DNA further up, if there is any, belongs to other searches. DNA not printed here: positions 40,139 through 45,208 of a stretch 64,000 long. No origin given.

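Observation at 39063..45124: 1589-aa HD / NadD-like / PRTase multidomain enzyme translationally coupled to an extended LDH-like dehydrogenase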

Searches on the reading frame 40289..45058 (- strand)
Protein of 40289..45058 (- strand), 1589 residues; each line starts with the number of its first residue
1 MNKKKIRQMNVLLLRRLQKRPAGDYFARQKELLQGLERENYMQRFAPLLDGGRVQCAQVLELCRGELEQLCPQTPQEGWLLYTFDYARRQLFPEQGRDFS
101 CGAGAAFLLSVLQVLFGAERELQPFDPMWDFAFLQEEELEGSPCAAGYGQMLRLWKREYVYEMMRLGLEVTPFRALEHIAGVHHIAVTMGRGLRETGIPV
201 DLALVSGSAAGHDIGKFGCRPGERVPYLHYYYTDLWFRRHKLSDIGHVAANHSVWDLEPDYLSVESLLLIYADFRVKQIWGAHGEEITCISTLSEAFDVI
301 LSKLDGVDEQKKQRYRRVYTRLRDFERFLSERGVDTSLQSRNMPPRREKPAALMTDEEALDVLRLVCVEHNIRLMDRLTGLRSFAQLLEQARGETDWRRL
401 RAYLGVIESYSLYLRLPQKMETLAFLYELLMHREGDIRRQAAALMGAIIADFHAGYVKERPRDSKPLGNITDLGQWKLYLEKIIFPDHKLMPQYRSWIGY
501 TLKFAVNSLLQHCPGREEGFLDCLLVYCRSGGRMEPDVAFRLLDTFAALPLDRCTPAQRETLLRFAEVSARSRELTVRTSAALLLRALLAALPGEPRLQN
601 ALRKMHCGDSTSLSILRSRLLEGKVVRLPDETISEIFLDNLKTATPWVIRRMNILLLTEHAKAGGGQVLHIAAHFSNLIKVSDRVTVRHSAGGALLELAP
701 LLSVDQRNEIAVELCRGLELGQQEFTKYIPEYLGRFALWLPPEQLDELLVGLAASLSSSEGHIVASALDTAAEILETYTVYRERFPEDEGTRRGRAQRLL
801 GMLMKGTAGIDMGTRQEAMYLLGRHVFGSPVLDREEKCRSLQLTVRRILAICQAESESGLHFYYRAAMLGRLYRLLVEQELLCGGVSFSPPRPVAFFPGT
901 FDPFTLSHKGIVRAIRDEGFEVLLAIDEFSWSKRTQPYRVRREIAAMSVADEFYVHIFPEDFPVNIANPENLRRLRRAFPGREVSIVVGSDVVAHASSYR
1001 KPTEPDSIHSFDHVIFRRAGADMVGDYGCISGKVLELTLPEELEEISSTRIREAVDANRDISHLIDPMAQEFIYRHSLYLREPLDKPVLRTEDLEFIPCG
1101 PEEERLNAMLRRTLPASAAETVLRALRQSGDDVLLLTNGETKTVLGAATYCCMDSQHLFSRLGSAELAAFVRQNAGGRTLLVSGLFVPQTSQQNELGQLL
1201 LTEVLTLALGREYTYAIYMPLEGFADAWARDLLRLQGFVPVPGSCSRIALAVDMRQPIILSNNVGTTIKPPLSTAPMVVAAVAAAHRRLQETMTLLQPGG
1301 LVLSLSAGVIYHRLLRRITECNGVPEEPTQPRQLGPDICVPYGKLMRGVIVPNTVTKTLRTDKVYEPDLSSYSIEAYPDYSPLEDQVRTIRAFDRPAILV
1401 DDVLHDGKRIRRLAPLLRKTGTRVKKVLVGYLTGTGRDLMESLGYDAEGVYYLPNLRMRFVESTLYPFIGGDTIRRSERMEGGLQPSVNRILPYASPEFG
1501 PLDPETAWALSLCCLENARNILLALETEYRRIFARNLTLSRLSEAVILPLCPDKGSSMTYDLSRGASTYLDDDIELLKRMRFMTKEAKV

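Call 5: search_protein_families(library=pfam, proteins=[window:40289-45058:-], max_evalue=1)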
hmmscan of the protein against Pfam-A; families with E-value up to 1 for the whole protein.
window:40289-45058:- (1589 aa): 1 family
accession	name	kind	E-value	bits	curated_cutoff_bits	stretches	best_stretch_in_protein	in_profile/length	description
PF01467.32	CTP_transf_like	-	4.8e-05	24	21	1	896-1053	1-132/133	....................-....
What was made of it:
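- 41804..42403 (-): aa 886-1085: NadD/NMNAT-like nucleotidyltransferase domain. PF01467 E=4.8e-5, 24 bits against a cut-off of 21 (call 5).
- On NadD/NMNAT (nucleotidyltransferase, PF01467): PF01467 scores 24 bits against a cut-off of 21, E 4.8e-5 (call 5).
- Checked: Cytidylyltransferase-like domain, aa 896-1053: Pfam E=4.8e-5, above the gathering score (call 5).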

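Call 6: search_protein_families(library=ncbifam, proteins=[window:40289-45058:-], max_evalue=1)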
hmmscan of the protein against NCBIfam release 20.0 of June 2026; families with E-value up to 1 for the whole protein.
window:40289-45058:- (1589 aa): 11 families
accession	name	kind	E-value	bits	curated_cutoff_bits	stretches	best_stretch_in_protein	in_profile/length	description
NF000840.1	PRK00071.1-3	equivalog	4.4e-07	29.6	150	1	898-1080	12-199/201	nicotinate-nucleotide adenylyltransferase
TIGR00482.1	TIGR00482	equivalog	4.5e-07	30.1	112.45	1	897-1079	2-194/194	nicotinate (nicotinamide) nucleotide adenylyltransferase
NF006479.0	PRK08887.1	equivalog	2.6e-06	27.4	164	2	1037-1080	129-171/174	nicotinate-nicotinamide nucleotide adenylyltransferase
TIGR00125.1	cyt_tran_rel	domain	0.00046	20.3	27.7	1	894-944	1-52/65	adenylyltransferase/cytidyltransferase family protein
NF005519.0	PRK07152.1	equivalog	0.00049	19.1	315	1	894-1086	3-191/361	nicotinate-nucleotide adenylyltransferase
NF000839.0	PRK00071.1-1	equivalog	0.00092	19.2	187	1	1039-1080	175-216/219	nicotinate-nucleotide adenylyltransferase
NF000841.0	PRK00071.1-4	equivalog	0.0011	18.8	197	1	970-1079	92-192/194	nicotinate-nucleotide adenylyltransferase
TIGR01510.1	coaD_prev_kdtB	equivalog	0.005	16.9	103.3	1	895-929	2-36/155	pantetheine-phosphate adenylyltransferase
NF000842.0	PRK00071.2-1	equivalog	0.012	15.2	167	1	894-1076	4-186/191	nicotinate-nucleotide adenylyltransferase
NF045665.1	NTPtran_DVU1551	equivalog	0.019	14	315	1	169-216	212-259/359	DVU_1551 family NTP transferase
TIGR00295.1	TIGR00295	hypoth_equivalog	0.099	12.4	172.35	1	176-216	15-55/164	TIGR00295 family protein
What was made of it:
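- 41804..42403 (-): NadD equivalog models reach E 4e-7 but score far below their cut-offs (call 6).
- On NadD/NMNAT (nucleotidyltransferase, PF01467): Best score is 29.6 bits against a cut-off of 150 (NF000840), and 30.1 against 112 (TIGR00482) (call 6).
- Scores are far below the NadD equivalog cut-offs: 29.6 against 150 bits (call 6).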

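Call 7: find_homologous_proteins(query=window:40289-45058:-)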
Query window:40289-45058:- (1589 aa): 7533 proteins with E <= 0.001 among 8000 candidates; the best 120 are listed.
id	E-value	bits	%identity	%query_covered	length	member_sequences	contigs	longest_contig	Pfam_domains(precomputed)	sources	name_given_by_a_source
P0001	0.0e+0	3609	99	100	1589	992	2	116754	PF01467.33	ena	-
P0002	0.0e+0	3209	89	100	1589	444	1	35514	-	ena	-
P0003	0.0e+0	3037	84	100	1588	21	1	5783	-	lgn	-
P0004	0.0e+0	3016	84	100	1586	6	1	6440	-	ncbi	-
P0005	0.0e+0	3014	85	100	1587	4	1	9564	-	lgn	-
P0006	0.0e+0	3008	84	100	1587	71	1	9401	-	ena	-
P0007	0.0e+0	3004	84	100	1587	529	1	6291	-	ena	-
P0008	0.0e+0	2894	80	100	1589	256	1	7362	-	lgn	-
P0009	0.0e+0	2874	80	100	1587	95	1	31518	-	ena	-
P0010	0.0e+0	2852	79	100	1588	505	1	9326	-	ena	-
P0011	0.0e+0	2832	79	99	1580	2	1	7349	-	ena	-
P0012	0.0e+0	2805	79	99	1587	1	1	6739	-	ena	-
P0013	0.0e+0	2592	74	99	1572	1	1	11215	PF01467.33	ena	-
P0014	0.0e+0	2499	71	99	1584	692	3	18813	PF01467.33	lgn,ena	-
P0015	0.0e+0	2467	70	99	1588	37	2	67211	PF01467.33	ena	-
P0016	0.0e+0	2453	70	99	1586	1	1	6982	PF01467.33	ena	-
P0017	0.0e+0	2453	70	99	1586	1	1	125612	PF01467.33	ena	-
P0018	0.0e+0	2453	70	99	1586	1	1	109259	PF01467.33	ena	-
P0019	0.0e+0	2452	70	99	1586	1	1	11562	PF01467.33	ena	-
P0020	0.0e+0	2452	70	99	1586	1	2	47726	PF01467.33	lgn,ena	-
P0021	0.0e+0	2451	70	99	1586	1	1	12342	PF01467.33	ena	-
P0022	0.0e+0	2451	70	99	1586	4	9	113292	PF01467.33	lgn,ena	-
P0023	0.0e+0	2450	70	99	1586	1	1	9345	PF01467.33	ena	-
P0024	0.0e+0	2450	70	99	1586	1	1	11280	PF01467.33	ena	-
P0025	0.0e+0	2450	70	99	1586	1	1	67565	PF01467.33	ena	-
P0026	0.0e+0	2450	70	99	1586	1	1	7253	PF01467.33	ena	-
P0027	0.0e+0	2450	70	99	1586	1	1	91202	PF01467.33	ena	-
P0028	0.0e+0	2449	70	99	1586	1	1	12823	PF01467.33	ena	-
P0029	0.0e+0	2449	70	99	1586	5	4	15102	PF01467.33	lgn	-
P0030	0.0e+0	2449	70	99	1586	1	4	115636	PF01467.33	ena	-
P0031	0.0e+0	2449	70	99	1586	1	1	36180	PF01467.33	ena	-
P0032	0.0e+0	2449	70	99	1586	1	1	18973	PF01467.33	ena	-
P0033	0.0e+0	2449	70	99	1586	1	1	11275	PF01467.33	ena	-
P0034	0.0e+0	2449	70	99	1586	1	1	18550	PF01467.33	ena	-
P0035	0.0e+0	2448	70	99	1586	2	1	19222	PF01467.33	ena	-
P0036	0.0e+0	2448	70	99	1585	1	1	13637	PF01467.33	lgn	-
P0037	0.0e+0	2448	70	99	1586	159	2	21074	PF01467.33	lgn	-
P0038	0.0e+0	2448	70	99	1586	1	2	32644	PF01467.33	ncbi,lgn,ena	-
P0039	0.0e+0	2448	70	99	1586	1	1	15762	PF01467.33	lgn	-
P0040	0.0e+0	2448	70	99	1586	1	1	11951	PF01467.33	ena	-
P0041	0.0e+0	2448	70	99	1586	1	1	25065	PF01467.33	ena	-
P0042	0.0e+0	2448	70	99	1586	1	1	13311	PF01467.33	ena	-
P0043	0.0e+0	2448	70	99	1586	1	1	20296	PF01467.33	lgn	-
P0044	0.0e+0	2447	70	99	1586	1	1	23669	PF01467.33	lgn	-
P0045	0.0e+0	2447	70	99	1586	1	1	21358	PF01467.33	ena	-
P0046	0.0e+0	2447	70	99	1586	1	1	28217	PF01467.33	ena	-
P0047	0.0e+0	2447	70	99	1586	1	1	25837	PF01467.33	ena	-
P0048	0.0e+0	2447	70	99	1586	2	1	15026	PF01467.33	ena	-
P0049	0.0e+0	2447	70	99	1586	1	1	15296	PF01467.33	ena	-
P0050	0.0e+0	2447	70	99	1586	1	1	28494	PF01467.33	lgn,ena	-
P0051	0.0e+0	2447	70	99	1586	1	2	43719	PF01467.33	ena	-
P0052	0.0e+0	2447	70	99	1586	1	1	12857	PF01467.33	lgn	-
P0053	0.0e+0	2447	70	99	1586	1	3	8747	PF01467.33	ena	-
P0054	0.0e+0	2447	70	99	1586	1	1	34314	PF01467.33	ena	-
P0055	0.0e+0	2447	70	99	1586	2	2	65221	PF01467.33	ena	-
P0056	0.0e+0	2446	70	99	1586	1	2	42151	PF01467.33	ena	-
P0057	0.0e+0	2446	70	99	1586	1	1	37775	PF01467.33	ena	-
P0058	0.0e+0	2446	70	99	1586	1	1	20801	PF01467.33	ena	-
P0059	0.0e+0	2446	70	99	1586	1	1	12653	PF01467.33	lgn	-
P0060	0.0e+0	2446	70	99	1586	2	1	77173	PF01467.33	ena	-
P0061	0.0e+0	2446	70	99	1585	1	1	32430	PF01467.33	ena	-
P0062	0.0e+0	2446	70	99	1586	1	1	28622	PF01467.33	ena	-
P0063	0.0e+0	2446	70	99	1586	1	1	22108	PF01467.33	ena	-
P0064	0.0e+0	2446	70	99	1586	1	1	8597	PF01467.33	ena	-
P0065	0.0e+0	2446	70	99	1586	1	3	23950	PF01467.33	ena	-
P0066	0.0e+0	2446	70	99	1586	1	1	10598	PF01467.33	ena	-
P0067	0.0e+0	2446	70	99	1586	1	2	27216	PF01467.33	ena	-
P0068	0.0e+0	2446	70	99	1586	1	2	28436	PF01467.33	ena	-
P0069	0.0e+0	2446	70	99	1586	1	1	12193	PF01467.33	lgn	-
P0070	0.0e+0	2446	70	99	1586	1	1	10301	PF01467.33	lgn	-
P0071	0.0e+0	2445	70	99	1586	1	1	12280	PF01467.33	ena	-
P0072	0.0e+0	2445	70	99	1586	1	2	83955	PF01467.33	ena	-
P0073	0.0e+0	2445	70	99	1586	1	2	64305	PF01467.33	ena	-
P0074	0.0e+0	2445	69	99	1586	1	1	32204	PF01467.33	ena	-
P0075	0.0e+0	2445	70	99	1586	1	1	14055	PF01467.33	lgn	-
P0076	0.0e+0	2445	70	99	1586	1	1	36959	PF01467.33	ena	-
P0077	0.0e+0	2445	70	99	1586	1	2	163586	PF01467.33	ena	-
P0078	0.0e+0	2445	70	99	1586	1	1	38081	PF01467.33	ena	-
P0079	0.0e+0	2445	70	99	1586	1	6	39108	PF01467.33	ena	-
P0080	0.0e+0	2445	70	99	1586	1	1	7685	PF01467.33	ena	-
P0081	0.0e+0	2444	70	99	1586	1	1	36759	PF01467.33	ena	-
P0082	0.0e+0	2444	70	99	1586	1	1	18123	PF01467.33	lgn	-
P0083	0.0e+0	2444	70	99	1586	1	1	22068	PF01467.33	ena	-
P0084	0.0e+0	2444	70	99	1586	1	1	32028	PF01467.33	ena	-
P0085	0.0e+0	2444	70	99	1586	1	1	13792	PF01467.33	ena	-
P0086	0.0e+0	2444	70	99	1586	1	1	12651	PF01467.33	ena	-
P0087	0.0e+0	2444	70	99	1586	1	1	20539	PF01467.33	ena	-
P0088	0.0e+0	2444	70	99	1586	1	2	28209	PF01467.33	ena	-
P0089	0.0e+0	2444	70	99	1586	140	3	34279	PF01467.33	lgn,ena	-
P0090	0.0e+0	2444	70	99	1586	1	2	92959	PF01467.33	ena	-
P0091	0.0e+0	2444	70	99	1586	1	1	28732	PF01467.33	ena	-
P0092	0.0e+0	2443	70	99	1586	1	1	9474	PF01467.33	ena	-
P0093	0.0e+0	2443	70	99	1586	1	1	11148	PF01467.33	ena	-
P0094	0.0e+0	2443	70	99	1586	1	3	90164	PF01467.33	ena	-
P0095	0.0e+0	2443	70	99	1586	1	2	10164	PF01467.33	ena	-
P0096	0.0e+0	2443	70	99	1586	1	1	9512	PF01467.33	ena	-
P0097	0.0e+0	2443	70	99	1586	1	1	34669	PF01467.33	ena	-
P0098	0.0e+0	2442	70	99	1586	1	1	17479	PF01467.33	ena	-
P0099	0.0e+0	2442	70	99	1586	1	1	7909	PF01467.33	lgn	-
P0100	0.0e+0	2442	70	99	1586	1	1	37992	PF01467.33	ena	-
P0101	0.0e+0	2442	70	99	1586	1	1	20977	PF01467.33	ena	-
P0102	0.0e+0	2442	70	99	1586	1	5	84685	PF01467.33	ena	-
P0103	0.0e+0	2442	70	99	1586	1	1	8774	PF01467.33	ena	-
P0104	0.0e+0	2442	70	99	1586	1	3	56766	PF01467.33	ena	-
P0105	0.0e+0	2442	70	99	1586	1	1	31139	PF01467.33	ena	-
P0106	0.0e+0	2442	70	99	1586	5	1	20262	PF01467.33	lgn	-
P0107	0.0e+0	2442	70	99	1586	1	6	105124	PF01467.33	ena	-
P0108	0.0e+0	2442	70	99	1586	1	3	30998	PF01467.33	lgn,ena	-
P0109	0.0e+0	2442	70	99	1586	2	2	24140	PF01467.33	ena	-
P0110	0.0e+0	2442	70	99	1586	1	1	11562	PF01467.33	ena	-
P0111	0.0e+0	2441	70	99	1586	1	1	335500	PF01467.33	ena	-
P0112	0.0e+0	2441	70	99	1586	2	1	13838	PF01467.33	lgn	-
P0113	0.0e+0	2441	70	99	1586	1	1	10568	PF01467.33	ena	-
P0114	0.0e+0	2441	70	99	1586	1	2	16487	PF01467.33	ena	-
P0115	0.0e+0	2441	70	99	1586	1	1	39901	PF01467.33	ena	-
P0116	0.0e+0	2441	70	99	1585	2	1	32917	PF01467.33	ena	-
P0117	0.0e+0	2441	70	99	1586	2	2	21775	PF01467.33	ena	-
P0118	0.0e+0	2441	70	99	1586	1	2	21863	PF01467.33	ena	-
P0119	0.0e+0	2441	70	99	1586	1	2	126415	PF01467.33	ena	-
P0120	0.0e+0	2441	70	99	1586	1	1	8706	PF01467.33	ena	-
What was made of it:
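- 40289..45058 (-): Gene for the 1589-aa multidomain protein (stop codon included). There are 7,533 homologues (call 7).
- Checked: 7,533 database homologues (call 7).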
